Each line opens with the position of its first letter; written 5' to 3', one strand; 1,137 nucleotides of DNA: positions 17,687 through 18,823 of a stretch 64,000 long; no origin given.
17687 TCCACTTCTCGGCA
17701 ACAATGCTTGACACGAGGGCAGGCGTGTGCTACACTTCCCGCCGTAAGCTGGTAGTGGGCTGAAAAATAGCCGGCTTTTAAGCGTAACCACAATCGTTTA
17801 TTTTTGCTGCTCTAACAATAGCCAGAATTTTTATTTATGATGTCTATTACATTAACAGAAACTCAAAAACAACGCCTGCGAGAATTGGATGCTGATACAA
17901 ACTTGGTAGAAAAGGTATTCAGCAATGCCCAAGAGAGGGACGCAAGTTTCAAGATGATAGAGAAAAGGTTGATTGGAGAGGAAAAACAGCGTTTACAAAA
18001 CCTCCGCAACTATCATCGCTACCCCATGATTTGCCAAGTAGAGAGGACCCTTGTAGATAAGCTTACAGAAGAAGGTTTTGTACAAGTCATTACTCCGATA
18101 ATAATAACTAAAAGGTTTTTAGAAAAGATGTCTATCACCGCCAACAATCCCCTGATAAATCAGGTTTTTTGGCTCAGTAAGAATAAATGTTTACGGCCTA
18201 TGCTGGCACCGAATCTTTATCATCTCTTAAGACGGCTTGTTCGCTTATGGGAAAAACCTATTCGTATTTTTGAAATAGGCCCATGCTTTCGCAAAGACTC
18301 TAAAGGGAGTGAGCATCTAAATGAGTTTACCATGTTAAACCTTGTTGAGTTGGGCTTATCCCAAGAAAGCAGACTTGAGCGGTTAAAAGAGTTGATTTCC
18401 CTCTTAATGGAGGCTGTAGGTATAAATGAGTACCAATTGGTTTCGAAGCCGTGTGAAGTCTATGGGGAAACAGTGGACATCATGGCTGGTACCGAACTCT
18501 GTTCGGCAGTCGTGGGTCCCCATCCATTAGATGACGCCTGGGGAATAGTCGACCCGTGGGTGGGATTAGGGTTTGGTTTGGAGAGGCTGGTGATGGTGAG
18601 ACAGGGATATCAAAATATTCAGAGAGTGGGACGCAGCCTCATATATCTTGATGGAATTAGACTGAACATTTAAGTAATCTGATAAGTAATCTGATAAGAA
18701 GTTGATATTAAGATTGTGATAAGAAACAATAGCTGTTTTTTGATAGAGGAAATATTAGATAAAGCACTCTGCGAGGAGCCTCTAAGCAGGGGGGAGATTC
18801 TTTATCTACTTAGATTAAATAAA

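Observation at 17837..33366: Complete bacterial pyrrolysine system, split into two separated halves around three Pyl-dependent methylamine methyltransferase genes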

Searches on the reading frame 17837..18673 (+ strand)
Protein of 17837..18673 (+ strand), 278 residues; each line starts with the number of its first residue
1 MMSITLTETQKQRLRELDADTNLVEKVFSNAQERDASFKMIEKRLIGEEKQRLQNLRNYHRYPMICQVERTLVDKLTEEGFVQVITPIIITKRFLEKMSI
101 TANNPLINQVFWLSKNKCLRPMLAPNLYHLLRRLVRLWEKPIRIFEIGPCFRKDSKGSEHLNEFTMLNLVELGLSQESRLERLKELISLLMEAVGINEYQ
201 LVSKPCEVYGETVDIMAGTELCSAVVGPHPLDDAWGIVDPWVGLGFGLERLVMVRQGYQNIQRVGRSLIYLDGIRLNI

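Call 10: search_protein_families(library=ncbifam, proteins=[window:17837-18670:+])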
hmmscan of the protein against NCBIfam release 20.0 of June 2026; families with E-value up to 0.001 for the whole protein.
window:17837-18670:+ (278 aa): 18 families
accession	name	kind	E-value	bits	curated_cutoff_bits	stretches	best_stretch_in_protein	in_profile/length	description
TIGR02367.1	PylS_Cterm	equivalog_domain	5.1e-108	360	178.15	1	38-278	1-242/242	pyrrolysine--tRNA(Pyl) ligase large subunit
NF007083.1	PRK09537.1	equivalog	8.2e-84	282.1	550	1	5-277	159-424/425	pyrrolysine--tRNA(Pyl) ligase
TIGR00462.1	genX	equivalog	3.7e-10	39.8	286.9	1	140-192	72-124/304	EF-P lysine aminoacylase EpmA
TIGR00468.1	pheS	equivalog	8.8e-09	35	237.45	1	116-263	158-310/324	phenylalanine--tRNA ligase subunit alpha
NF003483.0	PRK05159.1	equivalog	8.2e-08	31.5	353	1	143-197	205-261/438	aspartate--tRNA(Asn) ligase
NF051887.1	PheS_related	equivalog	1.2e-07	31.2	300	1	111-261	66-225/349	PheS-related mystery ligase SrmL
TIGR00472.1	pheT_bact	equivalog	2e-07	29.6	402.65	1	68-189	496-624/798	phenylalanine--tRNA ligase subunit beta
NF001756.1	PRK00484.1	subfamily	2.9e-07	29.5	468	1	67-195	174-291/488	lysine--tRNA ligase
NF003210.0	PRK04172.1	equivalog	5.4e-07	28.8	350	1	132-262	344-478/496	phenylalanine--tRNA ligase subunit alpha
TIGR00458.1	aspS_nondisc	equivalog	9.3e-07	28.2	368.4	0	69-194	140-253/428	aspartate--tRNA(Asn) ligase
NF006828.0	PRK09350.1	equivalog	1.9e-06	27.3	264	1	80-193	34-141/325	elongation factor P--(R)-beta-lysine ligase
TIGR00499.1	lysS_bact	equivalog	4e-06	25.7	427.6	1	62-195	172-294/496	lysine--tRNA ligase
NF003037.0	PRK03932.1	equivalog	8.8e-06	24.9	414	0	143-193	210-261/451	asparagine--tRNA ligase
TIGR00471.1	pheT_arch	equivalog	3.8e-05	22.4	282.65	1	74-219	373-517/551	phenylalanine--tRNA ligase subunit beta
TIGR00442.1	hisS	equivalog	4.5e-05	22.6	286.75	0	67-201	19-157/406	histidine--tRNA ligase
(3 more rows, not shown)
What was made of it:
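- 17837..18673 (+): pylSc, the catalytic subunit of pyrrolysyl-tRNA synthetase. TIGR02367, 360 bits vs cut-off 178 (call 10).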

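Call 16: find_encoding_contigs(protein=window:17837-18673:+, flank=10000, max_places=6)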
Protein window:17837-18673:+ (278 aa): 4 contigs read that carry it; 2 places shown.
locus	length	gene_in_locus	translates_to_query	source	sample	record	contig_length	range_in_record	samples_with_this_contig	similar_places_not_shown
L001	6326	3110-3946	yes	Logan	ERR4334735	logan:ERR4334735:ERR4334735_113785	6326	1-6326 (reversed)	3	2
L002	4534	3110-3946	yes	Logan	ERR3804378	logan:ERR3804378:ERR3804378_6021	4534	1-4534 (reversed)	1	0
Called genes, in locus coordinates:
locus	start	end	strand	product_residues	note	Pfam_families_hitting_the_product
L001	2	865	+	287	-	?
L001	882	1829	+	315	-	PF02653:BPD_transp_2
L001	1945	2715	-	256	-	PF00005:ABC_tran, PF13304:AAA_21 (faint), PF12399:BCA_ABC_TP_C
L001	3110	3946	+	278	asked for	PF00152:tRNA-synt_2 (weak), PF01409:tRNA-synt_2d, PF17759:tRNA_synthFbeta, PF00587:tRNA-synt_2b (weak)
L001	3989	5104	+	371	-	PF04055:Radical_SAM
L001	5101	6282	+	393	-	PF21360:PylC-like_N (weak), PF02222:ATP-grasp, PF02655:ATP-grasp_3, PF07478:Dala_Dala_lig_C, PF13535:ATP-grasp_4 (weak)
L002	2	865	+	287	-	?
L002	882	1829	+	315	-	PF02653:BPD_transp_2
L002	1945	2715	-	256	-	PF00005:ABC_tran, PF13304:AAA_21 (faint), PF12399:BCA_ABC_TP_C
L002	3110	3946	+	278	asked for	PF00152:tRNA-synt_2 (weak), PF01409:tRNA-synt_2d, PF17759:tRNA_synthFbeta, PF00587:tRNA-synt_2b (weak)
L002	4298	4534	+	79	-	?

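Call 17: find_homologous_proteins(query=window:17837-18670:+)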
Query window:17837-18670:+ (278 aa): 4525 proteins with E <= 0.001 among 5779 candidates; the best 120 are listed.
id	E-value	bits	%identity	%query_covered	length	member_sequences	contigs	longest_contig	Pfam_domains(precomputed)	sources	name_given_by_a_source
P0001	1.2e-174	597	97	100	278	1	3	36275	PF01409.26,PF00587.31,PF17759.7,PF00152.26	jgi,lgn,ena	-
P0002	2.7e-173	593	96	100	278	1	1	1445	PF01409.26,PF00587.31,PF17759.7,PF00152.26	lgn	-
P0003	3.3e-173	592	96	100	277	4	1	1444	PF01409.26,PF17759.7,PF00152.26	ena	-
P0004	4.2e-173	592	96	100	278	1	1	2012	PF01409.26,PF00587.31,PF17759.7,PF00152.26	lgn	-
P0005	6.1e-173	591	96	100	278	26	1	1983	PF01409.26,PF00587.31,PF17759.7,PF00152.26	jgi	jgi:phenylalanyl-tRNA synthetase alpha chain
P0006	7.9e-173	591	96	100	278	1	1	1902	PF01409.26,PF00587.31,PF17759.7,PF00152.26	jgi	-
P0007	2.9e-166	570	91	100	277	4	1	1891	PF01409.26,PF17759.7,PF00152.26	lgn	-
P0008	5.0e-154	529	85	100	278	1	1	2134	PF01409.26,PF00587.31,PF17759.7,PF00152.26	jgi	-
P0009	8.6e-153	525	84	100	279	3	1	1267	PF01409.26,PF17759.7,PF00152.26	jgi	-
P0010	9.7e-153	525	84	100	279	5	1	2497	PF01409.26,PF00587.31,PF17759.7,PF00152.26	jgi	-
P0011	7.3e-151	519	82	100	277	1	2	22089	PF01409.26,PF17759.7,PF00152.26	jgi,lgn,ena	-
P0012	2.5e-149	514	82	100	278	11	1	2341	PF01409.26,PF00152.26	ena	-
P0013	2.1e-148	511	82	100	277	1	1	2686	PF01409.26,PF00587.31,PF17759.7,PF00152.26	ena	-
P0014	6.6e-148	509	82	100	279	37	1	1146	PF01409.26,PF17759.7,PF00152.26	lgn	-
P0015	1.2e-147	508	82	100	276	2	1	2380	PF01409.26,PF17759.7,PF00152.26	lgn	-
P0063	2.2e-125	436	70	100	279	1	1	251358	PF01409.26,PF17759.7,PF00152.26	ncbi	-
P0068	5.6e-123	428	70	100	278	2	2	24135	PF01409.26,PF17759.7,PF00152.26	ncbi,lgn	ncbi:MAG: pyrrolysine--tRNA(Pyl) ligase large subunit [Dehalococcoidales bacterium]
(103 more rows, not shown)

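Call 22: find_encoding_contigs(protein=P0001, flank=10000, max_places=4)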
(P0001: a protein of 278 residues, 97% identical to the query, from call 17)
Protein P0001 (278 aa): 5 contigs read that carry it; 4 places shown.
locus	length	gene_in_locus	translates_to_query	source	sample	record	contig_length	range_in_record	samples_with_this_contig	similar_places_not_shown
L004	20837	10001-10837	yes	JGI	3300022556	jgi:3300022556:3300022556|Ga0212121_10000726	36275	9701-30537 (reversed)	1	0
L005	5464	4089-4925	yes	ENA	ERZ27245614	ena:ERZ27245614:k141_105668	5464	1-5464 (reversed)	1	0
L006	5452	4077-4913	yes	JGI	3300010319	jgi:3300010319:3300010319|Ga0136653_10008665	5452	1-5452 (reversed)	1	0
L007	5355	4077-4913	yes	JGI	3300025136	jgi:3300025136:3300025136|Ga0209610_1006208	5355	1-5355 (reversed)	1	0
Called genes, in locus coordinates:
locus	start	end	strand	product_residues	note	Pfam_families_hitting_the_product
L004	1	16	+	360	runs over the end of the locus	PF00180:Iso_dh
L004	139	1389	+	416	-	PF00682:HMGL-like, PF22617:HCS_D2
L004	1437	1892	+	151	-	PF00149:Metallophos (faint), PF12850:Metallophos_2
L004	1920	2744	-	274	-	PF00950:ABC-3, PF01032:FecCD (weak)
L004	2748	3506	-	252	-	PF00005:ABC_tran, PF02463:SMC_N, PF13304:AAA_21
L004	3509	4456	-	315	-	PF01297:ZnuA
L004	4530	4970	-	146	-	PF01475:FUR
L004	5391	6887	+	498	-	PF13458:Peripla_BP_6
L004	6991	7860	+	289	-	PF02653:BPD_transp_2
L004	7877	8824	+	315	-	PF02653:BPD_transp_2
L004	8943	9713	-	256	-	PF00005:ABC_tran, PF13304:AAA_21 (faint), PF12399:BCA_ABC_TP_C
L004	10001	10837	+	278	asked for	PF00152:tRNA-synt_2 (faint), PF01409:tRNA-synt_2d, PF17759:tRNA_synthFbeta, PF00587:tRNA-synt_2b (faint)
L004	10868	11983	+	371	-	PF04055:Radical_SAM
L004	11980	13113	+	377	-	PF21360:PylC-like_N (faint), PF02222:ATP-grasp (weak), PF02655:ATP-grasp_3, PF07478:Dala_Dala_lig_C, PF02786:CPSase_L_D2 (faint), PF13535:ATP-grasp_4 (faint)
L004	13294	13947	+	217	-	PF02607:B12-binding_2, PF02310:B12-binding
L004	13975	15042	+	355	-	PF09505:Dimeth_Pyl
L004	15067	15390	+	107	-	PF09505:Dimeth_Pyl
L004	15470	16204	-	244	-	PF05369:MtmB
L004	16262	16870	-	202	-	PF05369:MtmB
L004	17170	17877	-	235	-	PF00005:ABC_tran, PF13304:AAA_21 (faint)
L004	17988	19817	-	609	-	PF00111:Fer2, PF17650:RACo_linker, PF17651:Raco_middle, PF14574:RACo_C_ter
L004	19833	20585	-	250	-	-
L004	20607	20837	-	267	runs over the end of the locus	PF00809:Pterin_bind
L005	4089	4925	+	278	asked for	PF00152:tRNA-synt_2 (faint), PF01409:tRNA-synt_2d, PF17759:tRNA_synthFbeta, PF00587:tRNA-synt_2b (faint)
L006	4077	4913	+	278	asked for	PF00152:tRNA-synt_2 (faint), PF01409:tRNA-synt_2d, PF17759:tRNA_synthFbeta, PF00587:tRNA-synt_2b (faint)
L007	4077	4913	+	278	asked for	PF00152:tRNA-synt_2 (faint), PF01409:tRNA-synt_2d, PF17759:tRNA_synthFbeta, PF00587:tRNA-synt_2b (faint)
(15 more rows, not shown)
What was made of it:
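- The same contigs carry leuCD-leuB and other housekeeping genes in the same order (call 22).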

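Call 46: search_solved_structures(query=window:17837-18670:+, show_alignments=1)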
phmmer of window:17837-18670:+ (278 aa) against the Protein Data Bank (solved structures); distinct sequences matched with E-value up to 0.001: 29.
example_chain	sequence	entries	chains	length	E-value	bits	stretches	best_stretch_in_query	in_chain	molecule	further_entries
3dsq_A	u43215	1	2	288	1e-96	326.7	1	6-278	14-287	Pyrrolysyl-tRNA synthetase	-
2zni_A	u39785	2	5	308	1.3e-96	326.4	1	6-278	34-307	Pyrrolysyl-tRNA synthetase | Putative uncharacterized protein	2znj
6jp2_A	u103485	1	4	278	1.5e-68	234.3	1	2-277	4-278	Pyrrolysyl-tRNA synthetase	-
6ezd_A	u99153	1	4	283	1.8e-68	234.1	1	2-277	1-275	Pyrrolysyl-tRNA synthetase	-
7u0r_A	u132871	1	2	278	7.4e-67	228.8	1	2-277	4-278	Pyrrolysyl-tRNA synthetase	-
8c49_A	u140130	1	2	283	7.9e-66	225.4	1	2-278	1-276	Pyrrolysyl-tRNA synthetase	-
8dqj_D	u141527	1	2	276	6.5e-65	222.4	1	4-277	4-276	AA_TRNA_LIGASE_II domain-containing protein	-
8dqg_D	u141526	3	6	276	3.3e-64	220.1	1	4-277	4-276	AA_TRNA_LIGASE_II domain-containing protein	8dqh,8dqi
2q7e_A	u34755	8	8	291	5.2e-64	219.5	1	35-277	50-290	Pyrrolysyl-tRNA synthetase | PYRROLYSINE--TRNA LIGASE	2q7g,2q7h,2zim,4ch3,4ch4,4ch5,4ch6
2e3c_A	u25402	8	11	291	7.1e-64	219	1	35-277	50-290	Pyrrolysyl-tRNA synthetase | Pyrrolysine--tRNA ligase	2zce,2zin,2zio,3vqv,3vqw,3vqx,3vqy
4tqd_A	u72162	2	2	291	7.2e-64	219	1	35-277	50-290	Pyrrolysine--tRNA ligase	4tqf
8ifj_A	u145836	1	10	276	3e-63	217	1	3-276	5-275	Pyrrolysyl-tRNA synthetase PylS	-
5k1p_A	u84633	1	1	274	4.4e-63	216.4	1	35-277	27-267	Pyrrolysine--tRNA ligase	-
4zib_A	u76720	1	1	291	4.9e-63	216.3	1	35-277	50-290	Pyrrolysine--tRNA ligase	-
8ris_A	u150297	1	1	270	8.1e-63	215.5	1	35-277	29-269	Pyrrolysine--tRNA ligase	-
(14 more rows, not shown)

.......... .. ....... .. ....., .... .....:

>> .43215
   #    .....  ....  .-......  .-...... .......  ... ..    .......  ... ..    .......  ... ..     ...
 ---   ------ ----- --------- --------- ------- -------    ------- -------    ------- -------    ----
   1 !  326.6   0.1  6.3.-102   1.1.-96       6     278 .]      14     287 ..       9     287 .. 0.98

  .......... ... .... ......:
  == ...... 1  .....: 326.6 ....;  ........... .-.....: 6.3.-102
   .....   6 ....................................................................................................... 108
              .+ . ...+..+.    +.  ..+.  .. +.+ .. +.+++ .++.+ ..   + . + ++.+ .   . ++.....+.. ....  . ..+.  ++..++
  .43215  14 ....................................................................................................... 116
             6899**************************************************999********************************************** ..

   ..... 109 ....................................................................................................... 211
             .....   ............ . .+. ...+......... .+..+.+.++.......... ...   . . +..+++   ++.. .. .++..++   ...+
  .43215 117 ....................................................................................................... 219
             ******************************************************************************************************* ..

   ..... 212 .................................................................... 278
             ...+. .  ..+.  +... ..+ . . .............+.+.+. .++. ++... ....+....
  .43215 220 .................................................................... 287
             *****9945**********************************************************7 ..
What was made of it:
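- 17837..18673 (+): Best solved relative is D. hafniense PylSc (3dsq/2zni), E 1e-96 (call 46).
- On Bacterial split pyrrolysine system: PDB PylRS hits down to E 1e-96 (call 46).
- Closest known: Desulfitobacterium hafniense-type bacterial Pyl cassette. Same: PylSc is most similar to the solved D. hafniense enzyme (3dsq/2zni, E 1e-96, call 46).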

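Call 54: find_encoding_contigs(protein=P0011, flank=10000, max_places=2)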
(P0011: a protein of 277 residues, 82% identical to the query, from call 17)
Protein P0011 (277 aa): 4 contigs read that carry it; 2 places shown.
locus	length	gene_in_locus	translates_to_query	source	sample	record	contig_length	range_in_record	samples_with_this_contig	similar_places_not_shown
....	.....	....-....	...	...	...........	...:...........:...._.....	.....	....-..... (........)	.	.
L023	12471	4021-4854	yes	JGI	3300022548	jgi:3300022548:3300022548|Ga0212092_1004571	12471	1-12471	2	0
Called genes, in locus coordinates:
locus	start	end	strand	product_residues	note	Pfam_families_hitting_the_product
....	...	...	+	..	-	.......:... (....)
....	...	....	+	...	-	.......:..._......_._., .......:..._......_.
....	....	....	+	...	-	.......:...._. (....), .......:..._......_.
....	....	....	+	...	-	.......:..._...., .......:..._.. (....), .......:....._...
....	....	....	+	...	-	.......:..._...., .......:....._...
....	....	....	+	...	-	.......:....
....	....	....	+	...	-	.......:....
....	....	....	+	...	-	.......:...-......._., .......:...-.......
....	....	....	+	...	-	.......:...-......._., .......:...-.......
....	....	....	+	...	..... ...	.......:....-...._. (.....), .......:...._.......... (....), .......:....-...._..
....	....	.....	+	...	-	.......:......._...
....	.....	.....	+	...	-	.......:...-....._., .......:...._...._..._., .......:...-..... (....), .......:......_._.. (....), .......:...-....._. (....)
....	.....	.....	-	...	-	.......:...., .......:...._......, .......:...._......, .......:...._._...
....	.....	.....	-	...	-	-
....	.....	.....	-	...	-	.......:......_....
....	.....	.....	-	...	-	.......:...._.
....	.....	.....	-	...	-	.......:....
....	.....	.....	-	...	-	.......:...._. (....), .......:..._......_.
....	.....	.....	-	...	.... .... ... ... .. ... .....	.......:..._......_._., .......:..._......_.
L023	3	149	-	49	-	?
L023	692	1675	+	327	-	PF06253:MTTB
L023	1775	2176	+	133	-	PF06253:MTTB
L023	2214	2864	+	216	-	PF02607:B12-binding_2, PF02310:B12-binding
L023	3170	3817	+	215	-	PF02607:B12-binding_2, PF02310:B12-binding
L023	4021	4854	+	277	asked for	PF00152:tRNA-synt_2 (faint), PF17759:tRNA_synthFbeta (weak), PF01409:tRNA-synt_2d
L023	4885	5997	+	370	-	PF04055:Radical_SAM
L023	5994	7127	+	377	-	PF02655:ATP-grasp_3, PF07478:Dala_Dala_lig_C, PF02222:ATP-grasp (weak), PF02786:CPSase_L_D2 (weak), PF13535:ATP-grasp_4 (weak)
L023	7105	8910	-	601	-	PF00111:Fer2, PF17650:RACo_linker, PF17651:Raco_middle, PF14574:RACo_C_ter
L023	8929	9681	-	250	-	-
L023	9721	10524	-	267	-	PF00809:Pterin_bind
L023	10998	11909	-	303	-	PF21455:PylD_N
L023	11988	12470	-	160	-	?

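Call 55: find_encoding_contigs(protein=P0063, flank=10000, max_places=2)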
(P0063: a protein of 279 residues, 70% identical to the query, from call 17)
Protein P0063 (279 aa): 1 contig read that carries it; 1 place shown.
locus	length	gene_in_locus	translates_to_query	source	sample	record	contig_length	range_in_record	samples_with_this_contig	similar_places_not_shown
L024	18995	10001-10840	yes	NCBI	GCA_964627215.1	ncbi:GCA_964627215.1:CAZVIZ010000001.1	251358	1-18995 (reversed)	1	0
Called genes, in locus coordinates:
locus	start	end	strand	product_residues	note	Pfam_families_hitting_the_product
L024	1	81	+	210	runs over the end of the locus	PF02511:Thy1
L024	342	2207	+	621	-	PF02730:AFOR_N, PF01314:AFOR_C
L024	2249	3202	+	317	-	PF02558:ApbA, PF08546:ApbA_C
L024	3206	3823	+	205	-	-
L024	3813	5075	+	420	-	PF00109:ketoacyl-synt, PF02801:Ketoacyl-synt_C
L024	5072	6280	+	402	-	PF00109:ketoacyl-synt, PF02801:Ketoacyl-synt_C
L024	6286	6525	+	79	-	PF00550:PP-binding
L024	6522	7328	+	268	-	PF04199:Cyclase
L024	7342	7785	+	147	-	PF10604:Polyketide_cyc2 (weak)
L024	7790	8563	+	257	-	PF00106:adh_short, PF01370:Epimerase (weak), PF08659:KR, PF13561:adh_short_C2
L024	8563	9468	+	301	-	PF04909:Amidohydro_2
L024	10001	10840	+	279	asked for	PF01409:tRNA-synt_2d, PF00152:tRNA-synt_2 (faint), PF17759:tRNA_synthFbeta (weak)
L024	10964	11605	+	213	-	PF02607:B12-binding_2, PF02310:B12-binding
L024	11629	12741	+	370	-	PF04055:Radical_SAM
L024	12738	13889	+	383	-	PF02655:ATP-grasp_3, PF02222:ATP-grasp (weak), PF07478:Dala_Dala_lig_C, PF02786:CPSase_L_D2 (weak), PF13535:ATP-grasp_4 (weak)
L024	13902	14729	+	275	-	PF21455:PylD_N, PF02826:2-Hacid_dh_C (faint)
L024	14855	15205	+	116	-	-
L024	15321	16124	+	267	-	PF00809:Pterin_bind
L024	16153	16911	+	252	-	-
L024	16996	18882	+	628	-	PF00111:Fer2 (weak), PF17650:RACo_linker, PF17651:Raco_middle, PF14574:RACo_C_ter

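Call 56: find_encoding_contigs(protein=P0068, flank=10000, max_places=2)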
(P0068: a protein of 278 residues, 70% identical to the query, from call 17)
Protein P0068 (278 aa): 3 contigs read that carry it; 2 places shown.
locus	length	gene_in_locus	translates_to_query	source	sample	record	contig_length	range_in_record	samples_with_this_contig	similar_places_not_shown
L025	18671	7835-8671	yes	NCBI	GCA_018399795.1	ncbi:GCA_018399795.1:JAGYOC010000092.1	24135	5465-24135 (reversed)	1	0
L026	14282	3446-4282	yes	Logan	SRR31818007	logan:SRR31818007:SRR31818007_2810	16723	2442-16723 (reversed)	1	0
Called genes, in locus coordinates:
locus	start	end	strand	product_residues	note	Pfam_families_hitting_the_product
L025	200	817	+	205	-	PF09335:VTT_dom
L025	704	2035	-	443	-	PF07690:MFS_1, PF13347:MFS_2, PF07690:MFS_1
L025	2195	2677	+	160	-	PF19620:DUF6125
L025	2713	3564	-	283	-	PF01063:Aminotran_4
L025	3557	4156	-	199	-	PF00117:GATase, PF07722:Peptidase_C26 (weak)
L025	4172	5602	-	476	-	PF04715:, PF00425:Chorismate_bind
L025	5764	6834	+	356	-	PF03462:PCRF, PF00472:RF-1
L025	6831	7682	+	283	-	PF17827:PrmC_N, PF05175:MTS, PF06325:PrmA, PF13847:Methyltransf_31, PF08241:Methyltransf_11 (weak), PF08242:Methyltransf_12 (weak), PF13649:Methyltransf_25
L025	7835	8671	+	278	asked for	PF17759:tRNA_synthFbeta (faint), PF00152:tRNA-synt_2 (faint), PF01409:tRNA-synt_2d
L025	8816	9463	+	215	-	PF02607:B12-binding_2, PF02310:B12-binding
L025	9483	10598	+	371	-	PF04055:Radical_SAM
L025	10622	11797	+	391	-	PF02655:ATP-grasp_3, PF13535:ATP-grasp_4 (faint)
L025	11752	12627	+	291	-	PF21455:PylD_N, PF01262:AlaDh_PNT_C (weak)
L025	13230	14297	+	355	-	PF09505:Dimeth_Pyl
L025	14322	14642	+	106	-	PF09505:Dimeth_Pyl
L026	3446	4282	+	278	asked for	PF17759:tRNA_synthFbeta (faint), PF00152:tRNA-synt_2 (faint), PF01409:tRNA-synt_2d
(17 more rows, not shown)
